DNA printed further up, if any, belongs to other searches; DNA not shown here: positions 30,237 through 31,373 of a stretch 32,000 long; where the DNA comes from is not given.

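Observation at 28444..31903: arsM-like and arsS-like genes fused into one compact unit with two TVP38/TMEM64 (DedA-superfamily) membrane proteins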

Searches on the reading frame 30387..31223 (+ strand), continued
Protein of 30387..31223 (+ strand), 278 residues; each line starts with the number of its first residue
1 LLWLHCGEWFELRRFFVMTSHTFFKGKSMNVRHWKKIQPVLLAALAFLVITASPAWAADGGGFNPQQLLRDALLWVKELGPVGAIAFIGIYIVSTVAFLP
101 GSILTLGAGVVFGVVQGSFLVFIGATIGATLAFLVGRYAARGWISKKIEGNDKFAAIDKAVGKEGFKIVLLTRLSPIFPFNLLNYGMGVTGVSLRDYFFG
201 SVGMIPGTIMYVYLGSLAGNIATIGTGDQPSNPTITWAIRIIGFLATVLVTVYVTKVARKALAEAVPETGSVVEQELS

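Call 47: get_annotated_region(hit=H1, flank=6000)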
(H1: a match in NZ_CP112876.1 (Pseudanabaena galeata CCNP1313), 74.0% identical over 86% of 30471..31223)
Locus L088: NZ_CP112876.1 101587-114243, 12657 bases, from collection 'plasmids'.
description: Pseudanabaena galeata CCNP1313 plasmid pPg_02, complete sequence
organism: Pseudanabaena galeata CCNP1313 (NCBI taxid 2602720)
taxonomy: Bacteria; Cyanobacteriota; Cyanophyceae; Pseudanabaenales; Pseudanabaenaceae; Pseudanabaena; Pseudanabaena galeata; Pseudanabaena galeata CCNP1313
host: -; source: -; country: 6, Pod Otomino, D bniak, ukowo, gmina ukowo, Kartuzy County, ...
typing (MOB-suite, as given by PLSDB): non-mobilizable
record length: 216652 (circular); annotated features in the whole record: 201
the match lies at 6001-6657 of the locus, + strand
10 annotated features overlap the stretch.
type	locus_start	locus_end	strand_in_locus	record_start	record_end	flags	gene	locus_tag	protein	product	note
CDS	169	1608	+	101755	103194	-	-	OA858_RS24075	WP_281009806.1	HAMP domain-containing sensor histidine kinase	GO:0007165 - signal transduction [Evidence IEA]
CDS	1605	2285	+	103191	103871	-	-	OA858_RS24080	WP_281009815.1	response regulator transcription factor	GO:0000160 - phosphorelay signal transduction system [Evidence IEA]; GO:0006355 - regulation of DNA-templated ...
CDS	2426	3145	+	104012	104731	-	-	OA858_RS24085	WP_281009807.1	TVP38/TMEM64 family protein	-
CDS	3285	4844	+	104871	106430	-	-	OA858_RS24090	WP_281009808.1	mercuric reductase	-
CDS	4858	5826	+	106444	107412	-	arsM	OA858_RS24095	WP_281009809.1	arsenosugar biosynthesis arsenite methyltransferase ArsM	-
CDS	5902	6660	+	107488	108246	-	-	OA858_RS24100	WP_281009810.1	TVP38/TMEM64 family protein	-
CDS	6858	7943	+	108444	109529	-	arsS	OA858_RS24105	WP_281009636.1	arsenosugar biosynthesis radical SAM (seleno)protein ArsS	-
CDS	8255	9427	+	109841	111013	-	purT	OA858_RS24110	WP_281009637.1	formate-dependent phosphoribosylglycinamide formyltransferase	GO:0009152 - purine ribonucleotide biosynthetic process [Evidence IEA]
CDS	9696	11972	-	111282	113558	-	-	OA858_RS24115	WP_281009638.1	amylo-alpha-1,6-glucosidase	-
CDS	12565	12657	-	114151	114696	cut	-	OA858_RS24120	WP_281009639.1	DUF2807 domain-containing protein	-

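Call 72: search_solved_structures(query=A4, max_evalue=0.01)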
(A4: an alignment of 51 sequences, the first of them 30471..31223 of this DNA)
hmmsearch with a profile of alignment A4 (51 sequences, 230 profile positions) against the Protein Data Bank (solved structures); distinct sequences matched with E-value up to 0.01: 0.

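Call 74: predict_structure(alignment_id=A4)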
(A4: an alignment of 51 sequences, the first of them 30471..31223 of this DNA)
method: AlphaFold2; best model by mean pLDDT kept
length: 250 residues; sequences in the alignment: 51
mean_pLDDT: 79.2   pTM: 0.68
mean pLDDT of the five models: 79.2, 76.6, 74.7, 67.8, 60.3
residues with pLDDT >= 90: 72; 70-90: 107; 50-70: 62; < 50: 9
segments of 3 or more residues with pLDDT < 50: 26-28
pLDDT, mean of each block of 10 residues (from residue 1): 78 78 55 59 80 90 88 84 88 94 94 89 90 93 83 87 95 91 85 58 61 63 69 71 57
secondary structure, 60 per line:
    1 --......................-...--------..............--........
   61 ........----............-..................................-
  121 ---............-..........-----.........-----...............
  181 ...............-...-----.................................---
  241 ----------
elements in order: H3-24 H37-50 H53-68 H73-84 H86-119 H124-135 H137-146 H152-160 H166-195 H205-237

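Call 76: fold_search(model_id=the predicted structure, library=pdb)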
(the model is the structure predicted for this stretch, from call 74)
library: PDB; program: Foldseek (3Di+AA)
matches with E <= 10: 202; with E <= 0.001: 0
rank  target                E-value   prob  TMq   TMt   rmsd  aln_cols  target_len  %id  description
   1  9e9f_B                7.0e-01  0.11  0.14  0.05  19.6       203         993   14  Pseudomonas aeruginosa MexY (released 2024-12-18)
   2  7rpk_A                7.4e-01  0.08  0.14  0.06  21.9       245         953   12  Cryo-EM structure of murine Dispatched in complex with Sonic hedgehog (released 2021-10-27)
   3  3q7k_C                1.0e+00  0.09  0.16  0.16  21.6       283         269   16  Formate Channel FocA from Salmonella typhimurium (released 2011-04-27)
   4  5oxq                  1.0e+00  0.13  0.17  0.12  18.0       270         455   14  PepTSt in complex with HEPES (300 mM) (released 2018-02-21)
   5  8qzl_A                1.0e+00  0.08  0.14  0.05  18.9       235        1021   10  Single particle cryo-EM co-structure of Klebsiella pneumoniae AcrB with the BDM91288 efflux pump inhibitor at 3.42 Ang (released 2024-11-06)
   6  7bp3_A                1.1e+00  0.12  0.19  0.14  14.4       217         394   16  Cryo-EM structure of the human MCT2 (released 2020-06-03)
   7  9ugu                  1.3e+00  0.08  0.15  0.11  18.7       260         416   17  Cryo-EM Structure of Apo-G6PT1 (released 2026-01-07)
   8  9fdp                  1.3e+00  0.06  0.14  0.05  21.4       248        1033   12  Single particle cryo-EM structure of the AcrB V612W monomer in the O state (released 2025-05-28)
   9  9boi                  1.4e+00  0.12  0.20  0.13  22.6       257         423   15  Cryo-EM structure of human Spns1 in complex with LPC (18:1) (released 2025-01-01)
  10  5oxn                  1.4e+00  0.11  0.17  0.11  17.6       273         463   13  PepTSt in complex with dipeptide Phe-Ala (released 2018-02-21)
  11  7ry3_B                1.4e+00  0.08  0.14  0.05  18.6       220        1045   13  Multidrug Efflux pump AdeJ with TP-6076 bound (released 2022-02-02)
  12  9mx0_A                1.4e+00  0.07  0.14  0.07  18.0       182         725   13  Cluster of bipartite complex of MmpL5-AcpM from Mycolicibacterium smegmatis (released 2025-07-30)
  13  9kl5                  1.5e+00  0.09  0.15  0.09  18.9       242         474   16  Cryo-EM strucuture of human OAT1 in complex with probenecid (released 2025-11-05)
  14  1pw4                  1.7e+00  0.10  0.18  0.11  22.3       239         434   15  Crystal Structure of the Glycerol-3-Phosphate Transporter from E.Coli (released 2003-08-05)
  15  8wll                  1.9e+00  0.08  0.18  0.13  18.5       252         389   13  Cryo-EM structure of human VMAT2 Y422C, in the presence of reserpine, determined in an inward-facing conformation (released 2024-06-12)
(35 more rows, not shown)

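Call 78: find_encoding_contigs(protein=P0207, flank=5000, max_places=1)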
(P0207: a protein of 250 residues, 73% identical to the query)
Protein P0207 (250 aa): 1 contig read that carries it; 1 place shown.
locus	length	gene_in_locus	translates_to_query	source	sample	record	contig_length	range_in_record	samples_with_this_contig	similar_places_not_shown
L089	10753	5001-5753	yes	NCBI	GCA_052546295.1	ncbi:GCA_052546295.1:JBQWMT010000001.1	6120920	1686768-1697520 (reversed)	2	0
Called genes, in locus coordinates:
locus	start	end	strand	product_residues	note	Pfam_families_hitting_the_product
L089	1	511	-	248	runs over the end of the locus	PF16697:Yop-YscD_cpl (weak), PF00498:FHA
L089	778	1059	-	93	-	PF11998:DUF3493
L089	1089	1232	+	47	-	-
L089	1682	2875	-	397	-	PF09376:NurA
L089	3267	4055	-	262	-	PF13419:HAD_2 (weak)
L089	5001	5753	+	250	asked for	PF09335:VTT_dom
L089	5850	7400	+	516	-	PF01134:GIDA (faint), PF07992:Pyr_redox_2, PF13738:Pyr_redox_3 (weak), PF00070:Pyr_redox, PF02852:Pyr_redox_dim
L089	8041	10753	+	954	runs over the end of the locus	PF16184:Cadherin_3, PF13448:DUF4114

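Call 79: find_encoding_contigs(protein=P0212, flank=5000, max_places=1)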
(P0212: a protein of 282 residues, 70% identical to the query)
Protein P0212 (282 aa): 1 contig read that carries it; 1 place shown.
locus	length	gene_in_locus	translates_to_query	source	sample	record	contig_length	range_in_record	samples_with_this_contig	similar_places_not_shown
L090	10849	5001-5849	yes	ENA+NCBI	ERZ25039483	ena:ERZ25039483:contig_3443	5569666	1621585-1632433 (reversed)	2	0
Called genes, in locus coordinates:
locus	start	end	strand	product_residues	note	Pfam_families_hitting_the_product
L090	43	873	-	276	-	PF10099:RskA_C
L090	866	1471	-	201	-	PF04542:Sigma70_r2, PF08281:Sigma70_r4_2, PF04545:Sigma70_r4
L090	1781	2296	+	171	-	PF00578:AhpC-TSA (weak), PF08534:Redoxin (weak), PF00085:Thioredoxin, PF13905:Thioredoxin_8 (weak)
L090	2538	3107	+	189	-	-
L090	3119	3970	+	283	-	PF02683:DsbD_TM, PF13386:DsbD_2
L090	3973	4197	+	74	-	PF07992:Pyr_redox_2 (weak)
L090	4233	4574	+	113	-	PF00085:Thioredoxin, PF13098:Thioredoxin_2 (weak)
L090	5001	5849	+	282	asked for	PF09335:VTT_dom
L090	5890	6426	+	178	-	PF08534:Redoxin, PF00578:AhpC-TSA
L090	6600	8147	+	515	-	PF01134:GIDA (faint), PF01266:DAO (faint), PF05834:Lycopene_cycl (faint), PF07992:Pyr_redox_2, PF13738:Pyr_redox_3 (weak), PF00070:Pyr_redox, PF02852:Pyr_redox_dim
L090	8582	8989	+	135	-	-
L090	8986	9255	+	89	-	-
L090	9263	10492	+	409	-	PF07670:Gate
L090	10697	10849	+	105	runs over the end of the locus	-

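Call 80: find_encoding_contigs(protein=P0173, flank=5000, max_places=1)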
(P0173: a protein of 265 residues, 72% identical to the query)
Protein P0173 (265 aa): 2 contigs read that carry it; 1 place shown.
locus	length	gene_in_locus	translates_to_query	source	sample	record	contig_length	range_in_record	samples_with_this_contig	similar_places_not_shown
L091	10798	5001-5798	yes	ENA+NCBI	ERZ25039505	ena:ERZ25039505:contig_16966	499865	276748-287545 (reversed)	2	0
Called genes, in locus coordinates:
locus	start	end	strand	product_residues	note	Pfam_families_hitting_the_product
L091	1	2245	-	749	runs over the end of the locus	PF01751:Toprim, PF01131:Topoisom_bac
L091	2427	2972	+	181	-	-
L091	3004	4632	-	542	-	-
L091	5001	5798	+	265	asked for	PF09335:VTT_dom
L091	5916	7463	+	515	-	PF01134:GIDA (faint), PF07992:Pyr_redox_2, PF00070:Pyr_redox, PF02852:Pyr_redox_dim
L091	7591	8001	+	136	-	PF00581:Rhodanese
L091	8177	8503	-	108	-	-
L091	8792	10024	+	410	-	PF00395:SLH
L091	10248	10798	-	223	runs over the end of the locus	PF02698:DUF218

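Call 81: find_encoding_contigs(protein=P0154, flank=5000, max_places=1)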
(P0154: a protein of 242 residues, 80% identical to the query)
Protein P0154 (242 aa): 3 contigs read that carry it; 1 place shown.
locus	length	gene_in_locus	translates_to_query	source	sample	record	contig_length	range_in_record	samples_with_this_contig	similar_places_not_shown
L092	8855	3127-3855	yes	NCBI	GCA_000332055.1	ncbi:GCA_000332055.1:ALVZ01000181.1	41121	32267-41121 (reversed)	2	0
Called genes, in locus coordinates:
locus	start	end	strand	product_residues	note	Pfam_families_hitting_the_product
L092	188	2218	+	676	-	PF00989:PAS (weak), PF08447:PAS_3, PF08448:PAS_4, PF13426:PAS_9, PF13188:PAS_8 (weak), PF08447:PAS_3, PF00990:GGDEF, PF00563:EAL, +1 more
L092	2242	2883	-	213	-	PF01810:LysE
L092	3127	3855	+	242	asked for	PF09335:VTT_dom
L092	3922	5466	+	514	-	PF01134:GIDA (faint), PF07992:Pyr_redox_2, PF13738:Pyr_redox_3 (weak), PF00070:Pyr_redox, PF02852:Pyr_redox_dim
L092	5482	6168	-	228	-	-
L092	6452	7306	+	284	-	-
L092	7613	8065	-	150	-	PF00571:CBS, PF02672:CP12 (weak)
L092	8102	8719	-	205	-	PF00571:CBS, PF02672:CP12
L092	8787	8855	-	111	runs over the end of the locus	PF00578:AhpC-TSA (weak), PF14595:Thioredoxin_9 (weak), PF00085:Thioredoxin, PF13098:Thioredoxin_2, PF13905:Thioredoxin_8 (faint)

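Call 94: find_related_loci(query=A5, collection=metagenome_contigs, flank=6000)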
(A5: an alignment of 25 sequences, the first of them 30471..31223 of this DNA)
Query A5 (250 aa) in metagenome_contigs; peptide patterns used: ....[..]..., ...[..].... (x = any residue, [..] = any of these).
600 stretches matched a pattern (row limit reached: there are more); 587 encode a relative of the query (tblastn E <= 1e-3); the best 80 are kept; 79 distinct loci.
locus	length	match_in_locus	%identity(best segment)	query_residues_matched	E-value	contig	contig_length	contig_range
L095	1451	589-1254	79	20-238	7e-118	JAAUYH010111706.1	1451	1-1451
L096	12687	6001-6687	73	14-240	2e-103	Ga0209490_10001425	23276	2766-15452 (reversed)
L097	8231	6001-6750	66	1-248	4e-102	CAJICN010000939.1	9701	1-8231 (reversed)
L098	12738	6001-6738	67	1-248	2e-101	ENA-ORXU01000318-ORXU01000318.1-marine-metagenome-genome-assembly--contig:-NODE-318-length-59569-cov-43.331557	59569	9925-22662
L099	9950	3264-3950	70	22-247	6e-101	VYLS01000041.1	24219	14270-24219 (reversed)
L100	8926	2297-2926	74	29-238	8e-101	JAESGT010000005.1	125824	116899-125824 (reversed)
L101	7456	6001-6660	72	24-243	1e-100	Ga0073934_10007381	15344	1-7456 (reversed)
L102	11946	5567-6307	68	2-240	1e-100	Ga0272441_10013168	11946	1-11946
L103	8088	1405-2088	69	12-236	2e-99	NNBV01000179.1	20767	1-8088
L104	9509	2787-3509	67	5-238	2e-99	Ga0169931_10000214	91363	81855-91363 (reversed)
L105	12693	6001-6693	69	22-249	4e-99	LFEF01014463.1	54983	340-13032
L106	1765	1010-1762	65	5-247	3e-105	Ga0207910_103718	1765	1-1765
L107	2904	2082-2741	70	22-238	4e-100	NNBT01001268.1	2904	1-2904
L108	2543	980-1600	73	41-247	1e-99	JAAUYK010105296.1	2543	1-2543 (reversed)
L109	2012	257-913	72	29-249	1e-100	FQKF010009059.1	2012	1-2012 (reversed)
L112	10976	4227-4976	61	1-243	2e-92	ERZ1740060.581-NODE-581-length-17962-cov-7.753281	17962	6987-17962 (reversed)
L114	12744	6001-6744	60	3-243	3e-90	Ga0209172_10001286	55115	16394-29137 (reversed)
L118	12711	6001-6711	59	7-237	7e-85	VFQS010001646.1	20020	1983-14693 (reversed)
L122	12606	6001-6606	63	34-236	5e-82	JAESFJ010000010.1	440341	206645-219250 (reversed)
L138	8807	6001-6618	58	35-238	6e-76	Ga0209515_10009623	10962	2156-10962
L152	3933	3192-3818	56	32-237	1e-73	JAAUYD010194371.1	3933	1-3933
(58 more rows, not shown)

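Call 97: search_protein_families(library=ncbifam, proteins=[L138:4256-4924:+, L138:5084-5812:+, L138:6627-8177:+, L122:5160-5870:+, L101:4041-4790:+, L112:3085-4092:+, L114:8355-9428:+, L114:4878-5963:+, L118:4973-5953:+, L152:2249-3001:+], max_evalue=1e-40)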
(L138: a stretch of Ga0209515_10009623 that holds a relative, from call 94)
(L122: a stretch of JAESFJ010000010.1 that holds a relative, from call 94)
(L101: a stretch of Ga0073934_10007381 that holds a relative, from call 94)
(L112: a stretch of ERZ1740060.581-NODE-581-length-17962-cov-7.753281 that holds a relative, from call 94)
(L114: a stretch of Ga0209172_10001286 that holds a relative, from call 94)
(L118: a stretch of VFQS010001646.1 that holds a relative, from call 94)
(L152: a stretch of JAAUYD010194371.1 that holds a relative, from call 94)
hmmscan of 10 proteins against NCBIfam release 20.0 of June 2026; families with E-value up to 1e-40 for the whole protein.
L138:4256-4924:+ (222 aa): 1 family
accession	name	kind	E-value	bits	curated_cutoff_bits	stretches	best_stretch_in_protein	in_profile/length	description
TIGR04282.1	glyco_like_cofC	hypoth_equivalog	6.3e-55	185.9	134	1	7-199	1-189/189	TIGR04282 family arsenosugar biosynthesis glycosyltransferase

L138:5084-5812:+ (242 aa): 1 family
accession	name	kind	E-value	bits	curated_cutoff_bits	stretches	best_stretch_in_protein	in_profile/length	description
TIGR04283.1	glyco_like_mftF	equivalog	1.1e-65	221.3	182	1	18-242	1-221/221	TIGR04283 family arsenosugar biosynthesis glycosyltransferase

L138:6627-8177:+ (516 aa): 23 families
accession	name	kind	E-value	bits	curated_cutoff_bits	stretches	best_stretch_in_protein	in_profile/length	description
NF004991.0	PRK06370.1-3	subfamily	2.8e-247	821.2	620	1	9-516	3-508/509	FAD-containing oxidoreductase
TIGR02053.1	MerA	equivalog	2.2e-118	396.2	454.45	1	42-497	1-455/465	mercury(II) reductase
TIGR01350.1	lipoamide_DH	equivalog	8.1e-116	387.4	408.8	1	42-496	2-455/461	dihydrolipoyl dehydrogenase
NF004992.0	PRK06370.1-4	equivalog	9.5e-92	307.8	629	1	41-492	4-452/459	FAD-containing oxidoreductase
NF004947.0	PRK06292.2-5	equivalog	5.9e-91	305.7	592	1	41-492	3-455/474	dihydrolipoyl dehydrogenase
NF010311.1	PRK13748.1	subfamily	2.7e-80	270.8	600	1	35-497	91-550/560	mercury(II) reductase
NF004945.0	PRK06292.2-3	equivalog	3.6e-78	263.5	494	1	41-489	3-446/457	dihydrolipoyl dehydrogenase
NF004776.0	PRK06116.1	equivalog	8.8e-78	262.3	480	1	41-487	4-445/450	glutathione-disulfide reductase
NF004943.0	PRK06292.2-1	equivalog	7.6e-77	259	432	1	41-494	3-454/456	dihydrolipoyl dehydrogenase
NF004946.0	PRK06292.2-4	subfamily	3.9e-76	256.7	634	1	41-493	3-468/487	dihydrolipoyl dehydrogenase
NF004990.0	PRK06370.1-1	equivalog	1.3e-74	251.5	842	1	42-490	5-450/459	FAD-containing oxidoreductase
NF005883.0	PRK07845.1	equivalog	4.3e-74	250.2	479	1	43-495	4-459/466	NAD(P)H-quinone dehydrogenase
NF005884.0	PRK07846.1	equivalog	2.3e-73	247.4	501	1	40-479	2-437/454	mycothione reductase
NF004939.0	PRK06292.1-1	equivalog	4.3e-73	246.6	435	1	42-490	6-453/476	dihydrolipoyl dehydrogenase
NF003585.0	PRK05249.1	equivalog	5.9e-73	246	465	1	41-497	6-460/464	Si-specific NAD(P)(+) transhydrogenase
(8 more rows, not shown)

L122:5160-5870:+ (236 aa): 1 family
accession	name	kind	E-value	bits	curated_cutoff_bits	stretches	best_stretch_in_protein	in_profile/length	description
TIGR04283.1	glyco_like_mftF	equivalog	2e-80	269.5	182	1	12-230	1-221/221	TIGR04283 family arsenosugar biosynthesis glycosyltransferase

L101:4041-4790:+ (249 aa): 1 family
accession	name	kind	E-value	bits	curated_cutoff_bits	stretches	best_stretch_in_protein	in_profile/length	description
TIGR04283.1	glyco_like_mftF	equivalog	1e-83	280.3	182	1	23-241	1-221/221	TIGR04283 family arsenosugar biosynthesis glycosyltransferase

L112:3085-4092:+ (335 aa): 1 family
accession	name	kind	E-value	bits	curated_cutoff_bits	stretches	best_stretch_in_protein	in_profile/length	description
TIGR04167.1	rSAM_SeCys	equivalog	3.6e-123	410.6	300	1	24-334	2-303/303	arsenosugar biosynthesis radical SAM (seleno)protein ArsS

L114:8355-9428:+ (357 aa): 1 family
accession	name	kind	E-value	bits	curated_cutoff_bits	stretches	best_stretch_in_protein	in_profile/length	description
TIGR04167.1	rSAM_SeCys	equivalog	1.5e-129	431.6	300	1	56-356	5-303/303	arsenosugar biosynthesis radical SAM (seleno)protein ArsS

L114:4878-5963:+ (361 aa): 1 family
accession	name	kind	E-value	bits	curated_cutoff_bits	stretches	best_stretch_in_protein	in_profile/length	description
NF038099.1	AsSugarArsM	exception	1.4e-171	569.9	400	1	41-361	1-321/321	arsenosugar biosynthesis arsenite methyltransferase ArsM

L118:4973-5953:+ (326 aa): 1 family
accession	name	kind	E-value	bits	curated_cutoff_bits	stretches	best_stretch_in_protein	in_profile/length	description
NF038099.1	AsSugarArsM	exception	3.2e-172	572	400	1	6-326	1-321/321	arsenosugar biosynthesis arsenite methyltransferase ArsM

L152:2249-3001:+ (250 aa): 1 family
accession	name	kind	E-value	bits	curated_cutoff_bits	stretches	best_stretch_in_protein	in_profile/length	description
TIGR04283.1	glyco_like_mftF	equivalog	1.1e-84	283.4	182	1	24-242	1-221/221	TIGR04283 family arsenosugar biosynthesis glycosyltransferase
